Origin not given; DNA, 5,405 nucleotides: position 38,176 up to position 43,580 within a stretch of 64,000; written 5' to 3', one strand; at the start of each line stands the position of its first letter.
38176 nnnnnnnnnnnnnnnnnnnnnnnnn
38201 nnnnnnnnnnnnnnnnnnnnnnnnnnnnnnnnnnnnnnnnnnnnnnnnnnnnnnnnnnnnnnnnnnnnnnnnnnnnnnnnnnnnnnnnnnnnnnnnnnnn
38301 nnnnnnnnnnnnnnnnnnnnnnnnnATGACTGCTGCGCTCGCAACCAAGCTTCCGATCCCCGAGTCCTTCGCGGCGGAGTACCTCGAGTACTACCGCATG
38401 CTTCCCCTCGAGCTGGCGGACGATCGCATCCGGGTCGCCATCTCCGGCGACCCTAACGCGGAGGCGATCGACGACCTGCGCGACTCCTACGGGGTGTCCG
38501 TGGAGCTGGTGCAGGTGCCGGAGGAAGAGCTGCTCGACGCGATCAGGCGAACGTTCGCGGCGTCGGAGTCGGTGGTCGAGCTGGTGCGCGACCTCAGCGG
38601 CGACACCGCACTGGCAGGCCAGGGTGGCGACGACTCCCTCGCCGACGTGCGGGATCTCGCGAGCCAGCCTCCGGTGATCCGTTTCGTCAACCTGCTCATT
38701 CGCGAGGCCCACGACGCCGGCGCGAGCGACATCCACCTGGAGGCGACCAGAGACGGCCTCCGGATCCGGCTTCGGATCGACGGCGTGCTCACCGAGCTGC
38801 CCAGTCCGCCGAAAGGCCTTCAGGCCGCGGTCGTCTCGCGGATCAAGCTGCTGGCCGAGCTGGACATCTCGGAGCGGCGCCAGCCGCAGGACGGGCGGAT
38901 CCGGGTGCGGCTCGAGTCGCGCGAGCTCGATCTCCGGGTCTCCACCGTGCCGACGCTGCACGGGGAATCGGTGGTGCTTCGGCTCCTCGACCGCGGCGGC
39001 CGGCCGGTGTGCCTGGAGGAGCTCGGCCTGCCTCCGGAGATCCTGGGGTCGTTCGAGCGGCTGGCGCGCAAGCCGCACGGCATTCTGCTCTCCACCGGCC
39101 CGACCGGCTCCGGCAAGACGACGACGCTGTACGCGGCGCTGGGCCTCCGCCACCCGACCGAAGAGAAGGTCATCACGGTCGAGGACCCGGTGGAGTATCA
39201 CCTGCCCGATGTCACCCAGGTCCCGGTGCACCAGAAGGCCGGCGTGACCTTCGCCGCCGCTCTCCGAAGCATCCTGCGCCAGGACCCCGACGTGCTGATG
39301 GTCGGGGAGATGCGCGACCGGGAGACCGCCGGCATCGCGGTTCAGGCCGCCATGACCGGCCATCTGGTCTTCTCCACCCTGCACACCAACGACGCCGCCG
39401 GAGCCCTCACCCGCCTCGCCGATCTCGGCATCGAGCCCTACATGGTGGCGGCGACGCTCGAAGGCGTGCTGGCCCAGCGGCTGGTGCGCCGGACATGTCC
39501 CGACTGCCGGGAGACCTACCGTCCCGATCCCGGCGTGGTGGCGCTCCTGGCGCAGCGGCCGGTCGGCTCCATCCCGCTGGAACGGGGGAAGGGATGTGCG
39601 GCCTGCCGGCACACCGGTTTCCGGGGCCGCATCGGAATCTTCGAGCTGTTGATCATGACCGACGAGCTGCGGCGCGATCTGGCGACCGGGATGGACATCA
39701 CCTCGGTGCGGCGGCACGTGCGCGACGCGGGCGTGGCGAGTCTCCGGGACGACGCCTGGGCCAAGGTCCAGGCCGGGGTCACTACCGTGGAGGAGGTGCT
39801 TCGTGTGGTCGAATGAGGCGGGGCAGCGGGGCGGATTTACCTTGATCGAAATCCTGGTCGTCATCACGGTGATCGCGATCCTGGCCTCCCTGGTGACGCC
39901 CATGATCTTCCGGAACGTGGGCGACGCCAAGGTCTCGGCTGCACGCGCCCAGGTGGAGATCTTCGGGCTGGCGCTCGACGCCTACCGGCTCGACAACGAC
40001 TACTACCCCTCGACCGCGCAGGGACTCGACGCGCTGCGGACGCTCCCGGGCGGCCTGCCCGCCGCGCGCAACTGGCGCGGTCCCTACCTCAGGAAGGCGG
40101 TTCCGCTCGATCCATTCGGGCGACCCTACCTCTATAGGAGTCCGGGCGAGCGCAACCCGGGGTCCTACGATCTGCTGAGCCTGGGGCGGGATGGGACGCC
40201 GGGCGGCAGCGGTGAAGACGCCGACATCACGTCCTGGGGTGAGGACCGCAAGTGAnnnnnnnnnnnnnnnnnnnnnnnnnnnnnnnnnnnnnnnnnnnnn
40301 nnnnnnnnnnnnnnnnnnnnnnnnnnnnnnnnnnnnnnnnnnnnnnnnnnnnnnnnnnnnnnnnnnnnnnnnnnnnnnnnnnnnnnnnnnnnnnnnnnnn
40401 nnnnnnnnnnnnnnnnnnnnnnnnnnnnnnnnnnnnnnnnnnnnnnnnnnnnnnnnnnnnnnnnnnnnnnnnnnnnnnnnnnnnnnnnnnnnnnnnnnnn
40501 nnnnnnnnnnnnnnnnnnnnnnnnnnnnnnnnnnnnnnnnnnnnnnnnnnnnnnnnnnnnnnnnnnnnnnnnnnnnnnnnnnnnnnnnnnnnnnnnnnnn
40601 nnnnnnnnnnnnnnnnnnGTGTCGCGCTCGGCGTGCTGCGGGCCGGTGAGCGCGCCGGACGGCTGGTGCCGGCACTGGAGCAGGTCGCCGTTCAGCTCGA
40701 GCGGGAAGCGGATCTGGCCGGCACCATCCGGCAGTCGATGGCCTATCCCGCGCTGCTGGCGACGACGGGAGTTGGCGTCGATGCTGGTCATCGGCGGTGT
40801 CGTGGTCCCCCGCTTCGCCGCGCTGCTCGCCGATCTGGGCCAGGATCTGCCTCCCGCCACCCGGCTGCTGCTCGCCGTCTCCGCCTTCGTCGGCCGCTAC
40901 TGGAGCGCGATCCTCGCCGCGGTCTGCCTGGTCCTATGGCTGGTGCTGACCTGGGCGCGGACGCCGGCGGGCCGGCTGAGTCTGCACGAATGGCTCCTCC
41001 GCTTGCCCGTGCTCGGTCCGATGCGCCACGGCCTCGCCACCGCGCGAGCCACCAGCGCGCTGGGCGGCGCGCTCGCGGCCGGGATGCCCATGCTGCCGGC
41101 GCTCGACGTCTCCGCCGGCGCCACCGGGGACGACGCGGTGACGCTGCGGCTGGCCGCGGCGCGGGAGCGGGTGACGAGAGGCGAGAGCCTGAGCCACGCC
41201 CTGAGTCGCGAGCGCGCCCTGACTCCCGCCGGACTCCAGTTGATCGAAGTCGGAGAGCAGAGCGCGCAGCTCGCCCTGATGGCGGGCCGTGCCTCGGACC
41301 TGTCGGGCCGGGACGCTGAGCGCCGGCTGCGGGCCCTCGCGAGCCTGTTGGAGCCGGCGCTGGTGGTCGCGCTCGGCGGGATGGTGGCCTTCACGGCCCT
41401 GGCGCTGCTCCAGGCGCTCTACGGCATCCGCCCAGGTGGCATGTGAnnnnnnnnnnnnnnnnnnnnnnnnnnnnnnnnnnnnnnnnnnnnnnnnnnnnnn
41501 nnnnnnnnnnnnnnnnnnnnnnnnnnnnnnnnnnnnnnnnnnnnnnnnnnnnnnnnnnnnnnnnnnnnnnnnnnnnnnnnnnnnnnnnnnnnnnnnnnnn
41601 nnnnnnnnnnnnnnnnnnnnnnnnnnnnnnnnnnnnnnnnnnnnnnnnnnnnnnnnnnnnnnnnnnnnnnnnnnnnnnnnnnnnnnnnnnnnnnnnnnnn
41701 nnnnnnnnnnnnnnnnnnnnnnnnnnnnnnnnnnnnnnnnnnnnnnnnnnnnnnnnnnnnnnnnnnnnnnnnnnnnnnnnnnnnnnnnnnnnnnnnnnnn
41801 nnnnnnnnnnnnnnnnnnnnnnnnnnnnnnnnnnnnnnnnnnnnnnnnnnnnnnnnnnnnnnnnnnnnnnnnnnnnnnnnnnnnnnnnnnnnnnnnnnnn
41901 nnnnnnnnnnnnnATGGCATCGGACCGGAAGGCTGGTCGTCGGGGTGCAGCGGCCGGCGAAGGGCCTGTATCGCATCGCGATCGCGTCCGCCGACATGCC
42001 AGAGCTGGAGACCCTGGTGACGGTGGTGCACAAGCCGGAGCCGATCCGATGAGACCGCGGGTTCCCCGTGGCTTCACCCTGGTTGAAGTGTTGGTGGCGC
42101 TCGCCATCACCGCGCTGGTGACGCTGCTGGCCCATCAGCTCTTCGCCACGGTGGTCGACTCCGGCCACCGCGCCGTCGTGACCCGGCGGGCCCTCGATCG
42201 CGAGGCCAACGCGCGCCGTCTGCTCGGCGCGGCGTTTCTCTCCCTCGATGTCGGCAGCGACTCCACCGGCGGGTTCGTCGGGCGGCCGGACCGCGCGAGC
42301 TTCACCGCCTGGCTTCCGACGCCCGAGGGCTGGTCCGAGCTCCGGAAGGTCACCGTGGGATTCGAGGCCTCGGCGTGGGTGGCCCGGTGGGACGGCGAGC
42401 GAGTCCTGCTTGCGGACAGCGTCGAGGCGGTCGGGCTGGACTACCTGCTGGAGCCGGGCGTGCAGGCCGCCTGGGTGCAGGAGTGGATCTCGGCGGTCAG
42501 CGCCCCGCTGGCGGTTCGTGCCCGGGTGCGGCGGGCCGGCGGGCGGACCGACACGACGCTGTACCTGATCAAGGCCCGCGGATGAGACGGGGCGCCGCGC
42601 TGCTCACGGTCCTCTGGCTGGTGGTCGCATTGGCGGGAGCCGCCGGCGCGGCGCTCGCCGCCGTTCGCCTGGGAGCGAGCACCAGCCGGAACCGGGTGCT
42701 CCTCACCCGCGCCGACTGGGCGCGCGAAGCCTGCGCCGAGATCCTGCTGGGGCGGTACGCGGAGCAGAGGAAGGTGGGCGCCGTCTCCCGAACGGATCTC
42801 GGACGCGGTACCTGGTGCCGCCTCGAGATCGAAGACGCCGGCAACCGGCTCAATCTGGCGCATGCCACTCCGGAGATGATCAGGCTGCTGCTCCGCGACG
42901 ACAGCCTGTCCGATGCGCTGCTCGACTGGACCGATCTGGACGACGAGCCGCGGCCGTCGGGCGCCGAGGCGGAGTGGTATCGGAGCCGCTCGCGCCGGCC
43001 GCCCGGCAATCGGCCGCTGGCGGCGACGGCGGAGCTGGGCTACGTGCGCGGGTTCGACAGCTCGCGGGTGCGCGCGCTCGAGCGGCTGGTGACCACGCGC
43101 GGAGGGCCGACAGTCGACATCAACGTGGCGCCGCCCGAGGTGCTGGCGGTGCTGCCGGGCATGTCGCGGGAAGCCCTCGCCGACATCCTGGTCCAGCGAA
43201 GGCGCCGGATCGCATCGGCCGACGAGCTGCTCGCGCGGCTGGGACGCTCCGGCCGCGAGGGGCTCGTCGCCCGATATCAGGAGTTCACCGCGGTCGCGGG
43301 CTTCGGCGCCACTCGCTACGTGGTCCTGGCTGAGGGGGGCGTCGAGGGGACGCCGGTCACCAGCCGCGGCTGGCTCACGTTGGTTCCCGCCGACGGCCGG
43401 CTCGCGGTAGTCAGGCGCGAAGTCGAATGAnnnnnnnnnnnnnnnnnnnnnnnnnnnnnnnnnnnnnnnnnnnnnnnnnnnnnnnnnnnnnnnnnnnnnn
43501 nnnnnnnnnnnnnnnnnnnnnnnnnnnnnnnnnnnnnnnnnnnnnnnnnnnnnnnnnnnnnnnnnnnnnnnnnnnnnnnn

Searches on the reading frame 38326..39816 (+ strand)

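Call 39: search_protein_families(library=pfam, proteins=[window:38326-39816:+], max_evalue=0.01)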
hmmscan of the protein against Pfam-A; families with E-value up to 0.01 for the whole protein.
window:38326-39816:+ (496 aa): 5 families
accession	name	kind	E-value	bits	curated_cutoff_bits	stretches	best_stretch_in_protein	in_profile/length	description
PF00437.27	T2SSE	-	4.6e-130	434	24.9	1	112-493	3-370/370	Type II/IV secretion system protein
PF05157.20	MshEN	-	4.2e-08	33.5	23.1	1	13-81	19-88/90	MshEN domain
PF13191.12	AAA_16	-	0.0031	18.5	32.6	0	243-365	16-124/167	AAA ATPase domain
PF00005.33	ABC_tran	-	0.004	18.2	25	1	257-291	17-51/137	ABC transporter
PF25199.1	nSTAND_NTPase5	-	0.0088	16.3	34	0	239-299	28-90/145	Novel STAND NTPase 5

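Call 75: search_protein_families(library=pfam, proteins=[L024:10643-13111:+], max_evalue=0.01)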
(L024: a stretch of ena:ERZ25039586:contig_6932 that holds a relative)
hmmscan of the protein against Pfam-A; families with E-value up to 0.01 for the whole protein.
L024:10643-13111:+ (822 aa): 2 families
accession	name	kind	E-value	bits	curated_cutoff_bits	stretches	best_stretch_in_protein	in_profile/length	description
PF05593.20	RHS_repeat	-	1.8e-25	89.2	22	4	438-466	5-33/38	RHS Repeat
PF08379.15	Bact_transglu_N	-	0.0026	18.9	27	0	11-73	14-76/80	Bacterial transglutaminase-like N-terminal region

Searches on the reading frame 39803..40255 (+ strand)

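Call 75: search_protein_families(library=pfam, proteins=[window:39803-40255:+], max_evalue=0.01)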
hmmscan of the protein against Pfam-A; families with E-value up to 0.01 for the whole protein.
window:39803-40255:+ (150 aa): 2 families
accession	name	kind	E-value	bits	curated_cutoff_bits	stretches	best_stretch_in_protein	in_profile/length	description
PF08334.16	T2SSG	-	3e-36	124.2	21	1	35-145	2-108/108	Type II secretion system (T2SS), protein G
PF07963.17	N_methyl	-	7.9e-07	28.8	21.2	1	9-31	4-26/27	Prokaryotic N-terminal methylation motif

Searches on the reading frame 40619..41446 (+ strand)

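Call 75: search_protein_families(library=pfam, proteins=[window:40619-41446:+], max_evalue=0.01)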
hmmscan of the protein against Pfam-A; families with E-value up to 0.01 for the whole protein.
window:40619-41446:+ (275 aa): 1 family
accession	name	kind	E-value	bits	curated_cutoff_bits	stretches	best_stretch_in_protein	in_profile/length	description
PF00482.28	T2SSF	-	3.1e-17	63.2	25.2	1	146-263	3-122/125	Type II secretion system (T2SS), protein F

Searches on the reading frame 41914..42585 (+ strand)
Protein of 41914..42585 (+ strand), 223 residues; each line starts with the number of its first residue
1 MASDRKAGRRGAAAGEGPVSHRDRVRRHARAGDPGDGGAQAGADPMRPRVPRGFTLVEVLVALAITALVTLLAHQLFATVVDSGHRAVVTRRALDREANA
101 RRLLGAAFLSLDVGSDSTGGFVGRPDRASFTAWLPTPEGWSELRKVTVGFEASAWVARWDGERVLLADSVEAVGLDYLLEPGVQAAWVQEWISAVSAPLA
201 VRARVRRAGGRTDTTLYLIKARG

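Call 75: search_protein_families(library=pfam, proteins=[window:41914-42585:+], max_evalue=0.01)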
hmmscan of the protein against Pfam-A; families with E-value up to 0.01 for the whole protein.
window:41914-42585:+ (223 aa): 1 family
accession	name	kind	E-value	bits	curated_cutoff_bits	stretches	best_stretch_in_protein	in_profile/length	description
PF07963.17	N_methyl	-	1.5e-07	31.2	21.2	1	52-73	5-26/27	Prokaryotic N-terminal methylation motif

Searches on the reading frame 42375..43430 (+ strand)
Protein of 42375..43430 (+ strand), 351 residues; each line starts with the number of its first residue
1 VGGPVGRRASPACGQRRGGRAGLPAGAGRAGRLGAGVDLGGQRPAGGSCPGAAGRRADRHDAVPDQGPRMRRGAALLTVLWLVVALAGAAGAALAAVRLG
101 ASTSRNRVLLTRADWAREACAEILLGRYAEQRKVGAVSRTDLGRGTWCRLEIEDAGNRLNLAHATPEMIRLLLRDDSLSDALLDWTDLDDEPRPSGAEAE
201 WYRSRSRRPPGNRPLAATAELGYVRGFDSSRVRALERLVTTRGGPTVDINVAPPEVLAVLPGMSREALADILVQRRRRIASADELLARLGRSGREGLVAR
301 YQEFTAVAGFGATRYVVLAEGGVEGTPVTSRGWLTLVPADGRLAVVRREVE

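Call 75: search_protein_families(library=pfam, proteins=[window:42375-43430:+], max_evalue=0.01)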
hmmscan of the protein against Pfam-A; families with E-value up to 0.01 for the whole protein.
window:42375-43430:+ (351 aa): 2 families
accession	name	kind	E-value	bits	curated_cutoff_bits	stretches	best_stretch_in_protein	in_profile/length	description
PF21687.3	T2SSK_1st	-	8.5e-13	49.4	26.2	1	175-240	37-103/107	Type II secretion system (T2SS), protein K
PF03934.19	T2SSK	-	0.00056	20.7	24.2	1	247-294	1-50/63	Type II secretion system (T2SS), protein K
